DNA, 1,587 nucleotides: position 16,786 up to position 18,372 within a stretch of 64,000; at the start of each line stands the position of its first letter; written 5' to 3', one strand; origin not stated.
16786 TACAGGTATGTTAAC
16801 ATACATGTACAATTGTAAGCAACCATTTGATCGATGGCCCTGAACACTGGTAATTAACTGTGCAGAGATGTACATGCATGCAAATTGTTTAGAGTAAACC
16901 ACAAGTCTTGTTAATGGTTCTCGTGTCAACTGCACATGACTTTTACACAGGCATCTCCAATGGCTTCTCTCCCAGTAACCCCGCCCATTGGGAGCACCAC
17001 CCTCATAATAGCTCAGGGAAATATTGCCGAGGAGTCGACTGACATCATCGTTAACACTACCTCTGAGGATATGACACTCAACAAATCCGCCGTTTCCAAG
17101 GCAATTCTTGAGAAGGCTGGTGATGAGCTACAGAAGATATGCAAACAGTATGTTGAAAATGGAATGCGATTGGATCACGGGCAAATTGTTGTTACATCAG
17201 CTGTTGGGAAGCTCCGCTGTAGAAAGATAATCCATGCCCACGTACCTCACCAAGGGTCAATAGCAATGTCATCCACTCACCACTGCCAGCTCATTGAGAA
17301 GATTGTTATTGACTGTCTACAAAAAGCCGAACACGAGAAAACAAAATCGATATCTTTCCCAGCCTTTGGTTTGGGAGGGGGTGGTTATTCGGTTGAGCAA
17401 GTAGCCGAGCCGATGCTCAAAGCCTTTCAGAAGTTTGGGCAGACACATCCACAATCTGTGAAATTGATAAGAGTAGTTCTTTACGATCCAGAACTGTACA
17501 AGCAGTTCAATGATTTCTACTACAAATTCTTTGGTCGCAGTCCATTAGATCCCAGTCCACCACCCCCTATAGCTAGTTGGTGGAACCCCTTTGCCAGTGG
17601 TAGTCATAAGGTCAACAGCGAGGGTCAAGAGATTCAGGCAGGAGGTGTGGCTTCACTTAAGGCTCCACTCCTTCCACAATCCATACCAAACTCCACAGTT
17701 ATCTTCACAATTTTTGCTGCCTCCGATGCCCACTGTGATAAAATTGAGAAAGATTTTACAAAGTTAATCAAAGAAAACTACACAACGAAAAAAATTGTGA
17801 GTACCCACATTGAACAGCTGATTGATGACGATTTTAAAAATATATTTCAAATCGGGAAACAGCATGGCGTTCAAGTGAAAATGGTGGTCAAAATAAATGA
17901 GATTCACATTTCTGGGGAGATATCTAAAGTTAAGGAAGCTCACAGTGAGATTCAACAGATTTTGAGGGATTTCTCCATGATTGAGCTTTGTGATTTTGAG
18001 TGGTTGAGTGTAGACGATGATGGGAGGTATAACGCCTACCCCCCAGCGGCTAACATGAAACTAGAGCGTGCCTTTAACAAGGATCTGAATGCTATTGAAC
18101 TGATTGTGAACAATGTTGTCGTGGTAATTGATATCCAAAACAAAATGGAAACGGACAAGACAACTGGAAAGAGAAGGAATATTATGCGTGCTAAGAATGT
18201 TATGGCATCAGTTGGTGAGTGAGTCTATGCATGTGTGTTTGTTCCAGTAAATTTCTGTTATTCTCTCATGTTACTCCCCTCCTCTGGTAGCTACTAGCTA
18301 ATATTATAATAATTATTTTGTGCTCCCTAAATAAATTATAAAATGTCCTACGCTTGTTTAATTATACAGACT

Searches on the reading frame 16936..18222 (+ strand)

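Call 28: search_protein_families(library=pfam, proteins=[window:16936-18222:+], max_evalue=0.001)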
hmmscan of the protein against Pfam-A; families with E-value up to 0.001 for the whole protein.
window:16936-18222:+ (428 aa): 3 families
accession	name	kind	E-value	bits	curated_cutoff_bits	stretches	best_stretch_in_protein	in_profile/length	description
PF01661.27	Macro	-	4.1e-19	69.1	22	1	39-158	1-116/118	Macro domain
PF02825.26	WWE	-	2.5e-08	34.6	21.1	1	359-418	6-67/67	WWE domain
PF04085.20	MreC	-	0.00038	20.7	28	0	306-349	17-59/147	Rod shape-determining protein MreC, barrel core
